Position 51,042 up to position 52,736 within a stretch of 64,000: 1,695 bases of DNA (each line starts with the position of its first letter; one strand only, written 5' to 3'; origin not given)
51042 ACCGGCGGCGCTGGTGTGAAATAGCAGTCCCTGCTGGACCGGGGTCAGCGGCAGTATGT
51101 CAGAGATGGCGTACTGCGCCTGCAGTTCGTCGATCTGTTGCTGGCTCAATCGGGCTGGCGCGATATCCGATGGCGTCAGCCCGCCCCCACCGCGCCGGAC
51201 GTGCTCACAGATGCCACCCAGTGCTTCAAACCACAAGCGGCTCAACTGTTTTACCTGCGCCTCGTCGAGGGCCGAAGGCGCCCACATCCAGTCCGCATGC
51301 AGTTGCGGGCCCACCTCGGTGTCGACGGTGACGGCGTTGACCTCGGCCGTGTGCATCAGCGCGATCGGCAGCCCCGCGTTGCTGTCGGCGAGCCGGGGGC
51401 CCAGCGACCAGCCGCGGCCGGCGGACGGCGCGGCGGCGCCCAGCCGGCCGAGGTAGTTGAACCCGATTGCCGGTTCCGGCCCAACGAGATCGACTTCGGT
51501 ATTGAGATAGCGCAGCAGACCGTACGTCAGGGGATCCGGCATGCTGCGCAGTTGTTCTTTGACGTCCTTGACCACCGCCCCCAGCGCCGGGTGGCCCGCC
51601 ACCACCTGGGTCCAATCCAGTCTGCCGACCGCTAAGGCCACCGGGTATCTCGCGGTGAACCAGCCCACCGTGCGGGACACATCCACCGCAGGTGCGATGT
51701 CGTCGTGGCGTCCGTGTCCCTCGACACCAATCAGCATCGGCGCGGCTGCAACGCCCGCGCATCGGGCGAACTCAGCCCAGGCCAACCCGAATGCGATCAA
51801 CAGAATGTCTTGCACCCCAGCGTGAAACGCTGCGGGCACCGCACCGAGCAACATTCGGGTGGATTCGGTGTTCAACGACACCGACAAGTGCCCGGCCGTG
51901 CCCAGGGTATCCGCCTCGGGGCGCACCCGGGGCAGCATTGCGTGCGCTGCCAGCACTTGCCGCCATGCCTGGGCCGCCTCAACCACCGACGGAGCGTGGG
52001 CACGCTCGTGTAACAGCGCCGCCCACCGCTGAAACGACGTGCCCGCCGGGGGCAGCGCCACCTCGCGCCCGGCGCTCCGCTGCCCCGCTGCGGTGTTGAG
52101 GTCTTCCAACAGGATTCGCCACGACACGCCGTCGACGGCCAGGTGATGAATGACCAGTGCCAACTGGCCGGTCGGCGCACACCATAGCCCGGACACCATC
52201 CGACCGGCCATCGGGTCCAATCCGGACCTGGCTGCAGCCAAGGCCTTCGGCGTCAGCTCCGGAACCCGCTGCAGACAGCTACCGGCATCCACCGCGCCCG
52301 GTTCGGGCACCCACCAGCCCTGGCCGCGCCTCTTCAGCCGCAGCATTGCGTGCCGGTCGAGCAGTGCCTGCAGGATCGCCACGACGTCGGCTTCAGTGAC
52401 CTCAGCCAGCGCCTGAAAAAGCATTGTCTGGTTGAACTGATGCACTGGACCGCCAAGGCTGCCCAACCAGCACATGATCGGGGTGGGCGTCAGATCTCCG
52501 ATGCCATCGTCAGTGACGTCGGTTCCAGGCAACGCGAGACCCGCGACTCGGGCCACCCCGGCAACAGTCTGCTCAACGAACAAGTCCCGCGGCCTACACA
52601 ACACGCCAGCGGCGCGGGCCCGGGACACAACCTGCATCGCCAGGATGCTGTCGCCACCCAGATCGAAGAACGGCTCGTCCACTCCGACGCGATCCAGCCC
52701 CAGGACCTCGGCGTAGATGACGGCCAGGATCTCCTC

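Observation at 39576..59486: Orphan NRPS operon (MbtH, 4-module NRPS with terminal reductase, ABC exporter, short MMPL)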

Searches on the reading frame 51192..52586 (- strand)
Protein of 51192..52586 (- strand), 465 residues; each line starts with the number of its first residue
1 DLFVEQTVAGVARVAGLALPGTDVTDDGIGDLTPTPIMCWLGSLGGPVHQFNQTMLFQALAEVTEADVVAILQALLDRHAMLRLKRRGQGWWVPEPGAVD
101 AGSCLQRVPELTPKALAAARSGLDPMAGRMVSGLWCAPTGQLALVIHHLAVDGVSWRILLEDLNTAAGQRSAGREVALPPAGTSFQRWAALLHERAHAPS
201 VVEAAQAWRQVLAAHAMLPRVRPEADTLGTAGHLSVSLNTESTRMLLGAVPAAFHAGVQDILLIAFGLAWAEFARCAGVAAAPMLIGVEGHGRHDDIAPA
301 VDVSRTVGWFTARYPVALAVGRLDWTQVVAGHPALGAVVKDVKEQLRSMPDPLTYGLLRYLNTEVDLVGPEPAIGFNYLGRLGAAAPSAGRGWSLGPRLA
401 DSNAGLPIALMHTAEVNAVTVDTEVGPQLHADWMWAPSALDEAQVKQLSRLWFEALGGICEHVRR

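Call 17: find_related_loci(query=window:51192-52586:-, collection=genome_contigs, flank=10000)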
Query window:51192-52586:- (465 aa) in genome_contigs; peptide patterns used: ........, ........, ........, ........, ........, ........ (x = any residue, [..] = any of these).
599 stretches matched a pattern (row limit reached: there are more); 446 encode a relative of the query (tblastn E <= 1e-3); the best 80 are kept; 76 distinct loci.
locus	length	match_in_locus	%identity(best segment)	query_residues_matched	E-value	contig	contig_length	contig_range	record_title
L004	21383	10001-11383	71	1-465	0e+0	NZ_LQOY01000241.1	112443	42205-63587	Mycobacterium gordonae strain DSM 44160 contig_81, whole genome shotgun sequence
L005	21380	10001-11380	66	1-464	0e+0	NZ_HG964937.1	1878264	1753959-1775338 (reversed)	Mycobacterium asiaticum DSM 44297, whole genome shotgun sequence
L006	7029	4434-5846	65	1-464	0e+0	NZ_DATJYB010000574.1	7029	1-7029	MAG: Mycobacterium sp. isolate SMAG_U15141 k141_220272, whole genome shotgun sequence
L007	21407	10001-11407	61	1-464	0e+0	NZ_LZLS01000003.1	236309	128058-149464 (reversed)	Mycobacterium asiaticum strain 1165133.8 contig_100, whole genome shotgun sequence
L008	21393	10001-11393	78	1-464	0e+0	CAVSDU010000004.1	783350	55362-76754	MAG: uncultured Actinomycetota bacterium isolate MFD01872.bin.2.83 genome assembly, contig: contig_140240, whole genome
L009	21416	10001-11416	65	1-465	0e+0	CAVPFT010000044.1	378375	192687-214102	MAG: uncultured Actinomycetota bacterium isolate MFD10064.bin.2.21 genome assembly, contig: contig_41437, whole genome s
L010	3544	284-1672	65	1-465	0e+0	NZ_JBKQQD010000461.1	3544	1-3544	MAG: Mycobacterium sp. isolate MGr1A1B1C__bin_69 MGr1A1B1C_000000236925, whole genome shotgun sequence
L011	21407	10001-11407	63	1-465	2e-179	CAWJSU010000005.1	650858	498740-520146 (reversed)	MAG: uncultured Actinomycetota bacterium isolate MFD04463.bin.1.133 genome assembly, contig: contig_27184, whole genome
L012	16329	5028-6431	61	1-464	5e-178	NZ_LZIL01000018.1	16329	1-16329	Mycobacterium sp. 852014-52450_SCH5900713 contig_25, whole genome shotgun sequence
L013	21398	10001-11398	61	1-464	3e-178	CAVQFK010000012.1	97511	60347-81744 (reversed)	MAG: uncultured Actinomycetota bacterium isolate MFD04212.bin.2.228 genome assembly, contig: contig_43057, whole genome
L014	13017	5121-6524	62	1-464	2e-178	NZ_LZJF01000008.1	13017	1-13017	Mycobacterium sp. E3251 contig_105, whole genome shotgun sequence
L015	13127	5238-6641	62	1-464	3e-178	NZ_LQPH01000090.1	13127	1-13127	Mycobacterium nebraskense strain DSM 44803 contig_18, whole genome shotgun sequence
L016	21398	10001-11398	61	1-464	7e-178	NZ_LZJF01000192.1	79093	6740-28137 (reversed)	Mycobacterium sp. E3251 contig_87, whole genome shotgun sequence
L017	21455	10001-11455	61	1-465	4e-177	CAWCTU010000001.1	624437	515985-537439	MAG: uncultured Actinomycetota bacterium isolate MFD05442.bin.2.266 genome assembly, contig: contig_10864, whole genome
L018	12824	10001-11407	63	1-464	6e-177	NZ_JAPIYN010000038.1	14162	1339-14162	Mycobacterium sp. 94-17 94-17_38, whole genome shotgun sequence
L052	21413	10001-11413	62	1-465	3e-172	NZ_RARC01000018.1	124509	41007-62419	Mycolicibacterium stellerae strain CECT 8783 NODE_18, whole genome shotgun sequence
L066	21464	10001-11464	61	1-465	2e-170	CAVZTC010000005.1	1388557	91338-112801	MAG: uncultured Actinomycetota bacterium isolate MFD09495.bin.2.19 genome assembly, contig: contig_2084, whole genome sh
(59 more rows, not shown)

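Call 23: search_protein_families(library=pfam, proteins=[L005:3-2321:+, L009:665-1459:-, L009:1711-2481:-, L013:2-1345:-, L013:1255-2247:-, L017:2-1327:-, L017:1559-2542:-, L052:1237-2034:+, L052:2038-2859:+, L066:2-1990:-], max_evalue=0.00001)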
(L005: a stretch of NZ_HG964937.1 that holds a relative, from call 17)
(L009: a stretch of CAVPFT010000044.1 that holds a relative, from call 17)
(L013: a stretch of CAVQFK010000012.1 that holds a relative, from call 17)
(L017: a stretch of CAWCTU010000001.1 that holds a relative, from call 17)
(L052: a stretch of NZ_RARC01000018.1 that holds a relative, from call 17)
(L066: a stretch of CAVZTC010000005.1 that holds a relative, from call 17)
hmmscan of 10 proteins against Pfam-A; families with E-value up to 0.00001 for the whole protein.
L005:3-2321:+ (773 aa): 4 families
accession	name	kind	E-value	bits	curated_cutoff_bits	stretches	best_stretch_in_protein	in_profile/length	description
PF00583.31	Acetyltransf_1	-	1.9e-13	51.1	20.7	1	320-419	21-116/116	Acetyltransferase (GNAT) family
PF08443.16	RimK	-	3e-11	43.7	21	0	675-739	114-173/188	RimK-like ATP-grasp domain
PF13508.13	Acetyltransf_7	-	1.5e-08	35.3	27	1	332-420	5-83/84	Acetyltransferase (GNAT) domain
PF08445.16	FR47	-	2.4e-08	34.3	22.1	1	361-421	20-79/86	FR47-like protein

L009:665-1459:- (265 aa): 0 families

L009:1711-2481:- (257 aa): 0 families

L013:2-1345:- (448 aa): 3 families
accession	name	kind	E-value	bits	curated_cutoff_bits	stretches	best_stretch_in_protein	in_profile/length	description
PF07685.20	GATase_3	-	3.1e-41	141.6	27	1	287-447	1-189/196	CobB/CobQ-like glutamine amidotransferase domain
PF01656.29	CbiA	-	4.1e-25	88.6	25.4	1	36-261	2-116/125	CobQ/CobB/MinD/ParA nucleotide binding domain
PF13500.12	AAA_26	-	1.4e-12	48.4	27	1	34-259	2-193/198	AAA domain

L013:1255-2247:- (331 aa): 0 families

L017:2-1327:- (442 aa): 2 families
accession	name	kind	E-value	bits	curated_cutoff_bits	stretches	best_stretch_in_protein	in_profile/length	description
PF25045.1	vWA_Ro60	-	9.5e-54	182.2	27.7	1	288-442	1-144/165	Ro60 vWA domain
PF05731.17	TROVE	-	4.7e-32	112.2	23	1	49-211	1-169/442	TROVE domain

L017:1559-2542:- (328 aa): 4 families
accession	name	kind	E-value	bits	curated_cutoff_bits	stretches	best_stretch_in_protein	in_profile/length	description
PF12697.13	Abhydrolase_6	-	8.8e-21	76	26.3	1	85-316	1-215/217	Alpha/beta hydrolase family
PF12146.15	Hydrolase_4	-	4e-16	59.5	27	1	84-311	6-239/239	Serine aminopeptidase, S33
PF00561.26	Abhydrolase_1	-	3.1e-12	47.1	25.8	1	84-206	2-126/245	alpha/beta hydrolase fold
PF06821.19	Ser_hydrolase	-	1.6e-06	28.6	22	0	108-178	13-82/172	Serine hydrolase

L052:1237-2034:+ (266 aa): 0 families

L052:2038-2859:+ (274 aa): 0 families

L066:2-1990:- (663 aa): 3 families
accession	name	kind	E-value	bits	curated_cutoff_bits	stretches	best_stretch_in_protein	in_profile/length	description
PF00553.25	CBM_2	-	1.6e-60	202.1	24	2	248-347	1-100/101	Cellulose binding domain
PF00934.25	PE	-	1.3e-31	109.2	22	1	12-102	1-91/91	PE family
PF09478.16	CBM49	-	2.4e-07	31.4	23.4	0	451-524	7-77/80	Carbohydrate binding domain CBM49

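Call 58: search_protein_families(library=pfam, proteins=[L007:14051-15718:+], max_evalue=0.001)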
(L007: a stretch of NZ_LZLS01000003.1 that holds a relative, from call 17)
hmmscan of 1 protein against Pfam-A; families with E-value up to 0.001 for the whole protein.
L007:14051-15718:+ (556 aa): 9 families
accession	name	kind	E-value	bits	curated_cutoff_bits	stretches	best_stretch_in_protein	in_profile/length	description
PF08242.18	Methyltransf_12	-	6.1e-16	59.4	30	1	115-215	1-97/98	Methyltransferase domain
PF13489.12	Methyltransf_23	-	4.3e-12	46.5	27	1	103-225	13-123/164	Methyltransferase domain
PF13193.12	AMP-binding_C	-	2e-11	45.1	24.5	2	7-55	1-48/76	AMP-binding enzyme C-terminal domain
PF13649.12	Methyltransf_25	-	2.4e-11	44.6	27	1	114-214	1-97/97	Methyltransferase domain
PF08241.18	Methyltransf_11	-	2.8e-11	44.4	21.2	1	115-218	1-95/95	Methyltransferase domain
PF00550.31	PP-binding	-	1.2e-10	42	20.8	1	495-554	3-65/67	Phosphopantetheine attachment site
PF13847.12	Methyltransf_31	-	4.7e-09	36.5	27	1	113-225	6-114/145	Methyltransferase domain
PF05401.17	NodS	-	2.4e-05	24.7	24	1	113-235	46-161/201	Nodulation protein S (NodS)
PF05175.20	MTS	-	3.1e-05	24.1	23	1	110-219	31-139/170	Methyltransferase small domain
